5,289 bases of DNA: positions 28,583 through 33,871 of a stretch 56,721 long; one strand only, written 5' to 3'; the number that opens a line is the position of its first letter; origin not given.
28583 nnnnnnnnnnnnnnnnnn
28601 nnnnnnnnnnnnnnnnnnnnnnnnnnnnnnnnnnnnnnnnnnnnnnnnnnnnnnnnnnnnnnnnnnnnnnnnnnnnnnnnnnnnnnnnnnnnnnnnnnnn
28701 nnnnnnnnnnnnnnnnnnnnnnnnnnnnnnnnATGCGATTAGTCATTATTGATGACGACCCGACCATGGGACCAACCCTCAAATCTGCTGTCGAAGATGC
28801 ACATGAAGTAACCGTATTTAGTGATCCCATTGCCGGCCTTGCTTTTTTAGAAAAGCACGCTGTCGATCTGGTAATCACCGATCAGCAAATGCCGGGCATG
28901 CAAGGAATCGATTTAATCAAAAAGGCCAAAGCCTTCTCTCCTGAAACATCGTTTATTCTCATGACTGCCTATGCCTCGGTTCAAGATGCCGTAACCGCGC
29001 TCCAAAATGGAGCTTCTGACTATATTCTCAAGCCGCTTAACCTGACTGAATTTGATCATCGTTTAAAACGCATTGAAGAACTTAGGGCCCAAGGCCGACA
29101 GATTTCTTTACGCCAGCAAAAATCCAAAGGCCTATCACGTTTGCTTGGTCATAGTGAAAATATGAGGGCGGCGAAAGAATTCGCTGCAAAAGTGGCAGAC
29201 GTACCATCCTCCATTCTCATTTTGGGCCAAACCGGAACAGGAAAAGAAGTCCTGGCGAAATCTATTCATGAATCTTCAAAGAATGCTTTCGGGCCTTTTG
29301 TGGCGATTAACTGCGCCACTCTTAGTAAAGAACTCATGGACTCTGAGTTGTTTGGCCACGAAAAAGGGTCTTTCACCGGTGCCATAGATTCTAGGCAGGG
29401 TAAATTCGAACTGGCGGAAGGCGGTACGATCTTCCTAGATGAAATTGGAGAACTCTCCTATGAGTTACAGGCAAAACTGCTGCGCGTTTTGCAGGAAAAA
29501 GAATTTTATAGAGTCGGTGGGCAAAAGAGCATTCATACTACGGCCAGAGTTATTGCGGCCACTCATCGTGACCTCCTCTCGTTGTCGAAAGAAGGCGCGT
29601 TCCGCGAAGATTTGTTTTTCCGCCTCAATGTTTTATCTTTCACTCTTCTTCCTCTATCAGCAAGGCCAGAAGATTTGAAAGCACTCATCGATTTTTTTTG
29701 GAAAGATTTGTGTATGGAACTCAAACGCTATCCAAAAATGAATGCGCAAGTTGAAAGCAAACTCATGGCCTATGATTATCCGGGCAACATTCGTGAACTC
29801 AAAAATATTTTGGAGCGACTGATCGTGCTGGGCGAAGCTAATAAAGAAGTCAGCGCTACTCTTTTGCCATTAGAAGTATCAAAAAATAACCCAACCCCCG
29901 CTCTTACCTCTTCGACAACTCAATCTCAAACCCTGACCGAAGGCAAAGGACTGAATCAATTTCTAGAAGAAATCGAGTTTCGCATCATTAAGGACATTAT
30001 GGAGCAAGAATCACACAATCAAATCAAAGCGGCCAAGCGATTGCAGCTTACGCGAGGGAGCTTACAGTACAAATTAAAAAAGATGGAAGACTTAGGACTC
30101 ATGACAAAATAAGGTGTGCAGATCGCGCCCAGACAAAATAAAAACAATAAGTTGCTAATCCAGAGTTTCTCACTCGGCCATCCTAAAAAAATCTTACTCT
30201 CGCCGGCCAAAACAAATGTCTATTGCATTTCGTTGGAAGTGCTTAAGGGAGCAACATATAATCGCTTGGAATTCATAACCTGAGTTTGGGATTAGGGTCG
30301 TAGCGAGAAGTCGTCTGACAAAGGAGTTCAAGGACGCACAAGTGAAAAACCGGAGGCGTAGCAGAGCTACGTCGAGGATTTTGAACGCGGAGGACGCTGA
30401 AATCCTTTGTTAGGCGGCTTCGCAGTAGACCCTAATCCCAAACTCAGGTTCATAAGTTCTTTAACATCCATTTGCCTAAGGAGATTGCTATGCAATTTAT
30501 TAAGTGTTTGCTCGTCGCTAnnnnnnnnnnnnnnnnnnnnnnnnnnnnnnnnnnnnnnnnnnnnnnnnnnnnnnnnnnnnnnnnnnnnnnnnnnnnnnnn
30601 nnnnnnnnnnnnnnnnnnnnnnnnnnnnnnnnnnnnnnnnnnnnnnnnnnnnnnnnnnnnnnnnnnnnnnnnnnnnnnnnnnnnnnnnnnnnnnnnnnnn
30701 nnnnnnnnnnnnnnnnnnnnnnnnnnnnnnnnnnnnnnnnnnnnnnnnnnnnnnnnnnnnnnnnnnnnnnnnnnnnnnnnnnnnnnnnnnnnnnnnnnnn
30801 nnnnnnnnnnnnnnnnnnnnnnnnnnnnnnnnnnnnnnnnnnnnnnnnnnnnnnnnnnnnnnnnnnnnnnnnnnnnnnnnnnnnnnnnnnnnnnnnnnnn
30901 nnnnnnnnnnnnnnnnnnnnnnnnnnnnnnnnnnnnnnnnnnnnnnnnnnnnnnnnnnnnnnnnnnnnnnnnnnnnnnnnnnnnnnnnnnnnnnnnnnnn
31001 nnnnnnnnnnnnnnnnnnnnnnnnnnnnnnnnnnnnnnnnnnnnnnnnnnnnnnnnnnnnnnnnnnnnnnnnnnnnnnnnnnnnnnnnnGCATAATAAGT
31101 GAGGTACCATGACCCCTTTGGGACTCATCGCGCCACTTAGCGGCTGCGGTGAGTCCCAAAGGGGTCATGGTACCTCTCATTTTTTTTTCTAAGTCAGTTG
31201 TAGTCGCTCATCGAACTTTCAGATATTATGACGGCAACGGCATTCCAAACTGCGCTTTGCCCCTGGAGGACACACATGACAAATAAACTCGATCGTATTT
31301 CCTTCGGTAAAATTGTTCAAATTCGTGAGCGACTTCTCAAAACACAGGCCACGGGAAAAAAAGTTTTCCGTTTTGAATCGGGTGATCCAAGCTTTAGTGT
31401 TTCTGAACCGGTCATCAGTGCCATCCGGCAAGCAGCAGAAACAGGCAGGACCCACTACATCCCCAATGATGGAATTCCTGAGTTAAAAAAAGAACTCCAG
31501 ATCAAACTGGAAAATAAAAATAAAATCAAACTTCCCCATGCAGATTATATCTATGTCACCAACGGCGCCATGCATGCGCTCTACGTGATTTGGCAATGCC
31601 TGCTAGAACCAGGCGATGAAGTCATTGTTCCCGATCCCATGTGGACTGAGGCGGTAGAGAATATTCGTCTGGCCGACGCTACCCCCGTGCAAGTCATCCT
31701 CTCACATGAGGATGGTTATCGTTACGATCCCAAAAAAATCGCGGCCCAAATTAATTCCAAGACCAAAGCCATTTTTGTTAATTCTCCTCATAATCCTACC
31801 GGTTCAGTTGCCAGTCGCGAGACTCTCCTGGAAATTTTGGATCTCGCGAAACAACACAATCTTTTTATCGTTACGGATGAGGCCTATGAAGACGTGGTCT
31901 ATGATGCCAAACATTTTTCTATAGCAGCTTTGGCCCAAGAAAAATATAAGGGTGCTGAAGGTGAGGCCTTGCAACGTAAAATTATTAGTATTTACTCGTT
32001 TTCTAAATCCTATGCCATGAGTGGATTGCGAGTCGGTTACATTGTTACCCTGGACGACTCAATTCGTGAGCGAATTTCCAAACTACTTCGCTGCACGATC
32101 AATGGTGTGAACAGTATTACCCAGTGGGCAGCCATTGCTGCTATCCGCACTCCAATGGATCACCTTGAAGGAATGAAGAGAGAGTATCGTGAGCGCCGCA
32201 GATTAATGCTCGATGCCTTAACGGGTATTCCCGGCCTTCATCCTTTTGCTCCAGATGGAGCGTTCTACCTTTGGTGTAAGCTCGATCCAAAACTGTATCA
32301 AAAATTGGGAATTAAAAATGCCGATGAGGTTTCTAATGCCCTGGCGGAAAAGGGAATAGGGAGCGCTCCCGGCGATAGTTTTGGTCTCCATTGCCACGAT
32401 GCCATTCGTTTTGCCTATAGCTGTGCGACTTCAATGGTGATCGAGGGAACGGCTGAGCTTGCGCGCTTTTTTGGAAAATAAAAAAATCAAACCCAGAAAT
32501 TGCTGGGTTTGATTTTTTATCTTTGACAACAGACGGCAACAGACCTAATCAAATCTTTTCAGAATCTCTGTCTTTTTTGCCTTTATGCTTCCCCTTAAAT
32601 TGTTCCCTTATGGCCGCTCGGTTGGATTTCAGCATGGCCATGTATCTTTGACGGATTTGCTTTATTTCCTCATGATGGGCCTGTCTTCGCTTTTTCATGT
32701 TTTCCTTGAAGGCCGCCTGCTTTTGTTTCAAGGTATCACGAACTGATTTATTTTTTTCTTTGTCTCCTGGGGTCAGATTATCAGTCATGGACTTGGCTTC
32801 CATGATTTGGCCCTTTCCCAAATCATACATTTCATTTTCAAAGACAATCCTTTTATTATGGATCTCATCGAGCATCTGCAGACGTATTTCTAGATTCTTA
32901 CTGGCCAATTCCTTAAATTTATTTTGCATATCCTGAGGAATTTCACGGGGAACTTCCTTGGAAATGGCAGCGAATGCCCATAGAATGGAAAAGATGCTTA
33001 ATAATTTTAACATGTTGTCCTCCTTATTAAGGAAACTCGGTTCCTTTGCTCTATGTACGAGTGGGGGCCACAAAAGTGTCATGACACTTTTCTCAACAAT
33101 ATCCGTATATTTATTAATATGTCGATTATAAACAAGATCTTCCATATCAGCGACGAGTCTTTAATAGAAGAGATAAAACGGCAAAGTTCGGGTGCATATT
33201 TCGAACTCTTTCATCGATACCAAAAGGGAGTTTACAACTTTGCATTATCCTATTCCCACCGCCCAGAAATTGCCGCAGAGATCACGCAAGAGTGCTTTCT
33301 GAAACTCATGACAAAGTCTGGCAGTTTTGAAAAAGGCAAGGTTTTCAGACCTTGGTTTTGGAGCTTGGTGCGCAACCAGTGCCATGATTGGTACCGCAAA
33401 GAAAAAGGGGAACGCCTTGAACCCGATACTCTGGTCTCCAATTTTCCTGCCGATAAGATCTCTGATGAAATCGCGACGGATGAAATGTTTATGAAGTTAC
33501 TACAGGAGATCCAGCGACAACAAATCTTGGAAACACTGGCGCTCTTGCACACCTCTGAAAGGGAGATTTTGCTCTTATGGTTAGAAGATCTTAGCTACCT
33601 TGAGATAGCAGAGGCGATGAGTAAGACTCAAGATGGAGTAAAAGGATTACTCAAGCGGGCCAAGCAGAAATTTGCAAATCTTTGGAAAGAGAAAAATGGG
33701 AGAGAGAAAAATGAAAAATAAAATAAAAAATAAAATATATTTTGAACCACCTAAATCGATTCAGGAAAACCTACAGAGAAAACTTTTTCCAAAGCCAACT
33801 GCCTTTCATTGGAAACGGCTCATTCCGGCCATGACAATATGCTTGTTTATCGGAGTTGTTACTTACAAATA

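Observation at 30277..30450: Family-B element shares a covarying apical hairpin with family A, pointing to one superfamily of structured elements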

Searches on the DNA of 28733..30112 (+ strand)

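Call 91: search_with_rna_model(model_id=R1, sources=[L150, L151, L152, L153], filters=off, max_evalue=1)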
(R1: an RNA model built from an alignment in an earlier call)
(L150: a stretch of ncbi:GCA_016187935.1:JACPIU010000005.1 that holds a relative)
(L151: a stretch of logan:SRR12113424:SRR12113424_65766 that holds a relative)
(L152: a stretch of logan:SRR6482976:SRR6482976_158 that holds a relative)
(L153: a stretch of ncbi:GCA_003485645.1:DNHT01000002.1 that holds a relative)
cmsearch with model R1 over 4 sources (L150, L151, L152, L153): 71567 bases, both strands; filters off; matches with E-value up to 1: 9.
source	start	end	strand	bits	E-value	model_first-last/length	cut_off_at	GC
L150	13890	13931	-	20.5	0.048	1-65/65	no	0.36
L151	7018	7059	-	20.5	0.048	1-65/65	no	0.36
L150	13890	13931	+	20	0.062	1-65/65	no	0.36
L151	7018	7059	+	20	0.062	1-65/65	no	0.36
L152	2233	2297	-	19.4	0.084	1-65/65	no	0.35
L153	2233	2297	-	19.4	0.084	1-65/65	no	0.35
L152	2233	2297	+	18.8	0.11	1-65/65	no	0.35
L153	2233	2297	+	18.8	0.11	1-65/65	no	0.35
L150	4252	4337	+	15.8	0.51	1-65/65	no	0.34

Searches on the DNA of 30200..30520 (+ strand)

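Call 14: search_rna_families(source=window, start=30200, end=30520, threshold=evalue, max_evalue=10)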
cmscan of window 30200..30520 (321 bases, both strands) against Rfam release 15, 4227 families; matches with E-value up to 10: 1.
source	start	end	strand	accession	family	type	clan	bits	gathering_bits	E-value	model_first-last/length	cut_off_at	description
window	30200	30219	+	RF01079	RF_site3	Cis-reg; frameshift_element;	-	13.3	50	9.5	20-39/39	5'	Putative RNA-dependent RNA polymerase ribosomal frameshift site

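Call 43: search_dna_similar(query=window:30277-30450:+, collection=plasmids, mode=distant, max_evalue=0.01, max_rows=30)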
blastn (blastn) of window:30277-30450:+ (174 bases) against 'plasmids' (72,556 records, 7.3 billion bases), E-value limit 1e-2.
No match.

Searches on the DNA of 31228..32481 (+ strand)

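Call 60: search_with_rna_model(model_id=R1, sources=[L143, L144, L145, L146], filters=off, max_evalue=10)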
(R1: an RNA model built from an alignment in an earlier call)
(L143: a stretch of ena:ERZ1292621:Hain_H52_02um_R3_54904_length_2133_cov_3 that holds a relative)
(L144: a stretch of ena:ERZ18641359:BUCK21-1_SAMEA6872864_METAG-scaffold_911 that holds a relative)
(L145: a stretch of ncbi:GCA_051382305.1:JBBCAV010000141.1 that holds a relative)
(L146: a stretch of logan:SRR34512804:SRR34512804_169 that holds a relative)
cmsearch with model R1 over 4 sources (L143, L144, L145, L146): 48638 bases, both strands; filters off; matches with E-value up to 10: 10.
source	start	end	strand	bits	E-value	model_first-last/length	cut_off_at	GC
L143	1406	1468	-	17.2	0.17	1-65/65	no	0.27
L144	7209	7255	+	15.2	0.48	1-65/65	no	0.4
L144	7209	7255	-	15.1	0.5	1-65/65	no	0.4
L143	1420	1455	+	13.5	1.2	1-65/65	no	0.31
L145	11250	11290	+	12.7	1.7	1-65/65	no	0.37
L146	11109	11149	+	12.7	1.7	1-65/65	no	0.37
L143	48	105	-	12.5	1.9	1-65/65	no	0.62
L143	52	101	+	11.5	3.1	1-65/65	no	0.64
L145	11643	11701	-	10.7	4.8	1-65/65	no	0.36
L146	11502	11560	-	10.7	4.8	1-65/65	no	0.36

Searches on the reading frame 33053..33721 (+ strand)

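Call 99: search_protein_families(library=pfam, proteins=[window:33053-33721:+], max_evalue=0.0001)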
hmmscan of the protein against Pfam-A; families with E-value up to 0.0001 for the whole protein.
window:33053-33721:+ (222 aa): 2 families
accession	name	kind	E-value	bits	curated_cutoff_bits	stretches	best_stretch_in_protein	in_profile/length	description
PF04542.20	Sigma70_r2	-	1.6e-14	53.9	24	1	52-118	1-69/71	Sigma-70 region 2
PF08281.18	Sigma70_r4_2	-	2.5e-08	33.9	25.7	1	155-206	1-53/54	Sigma-70, region 4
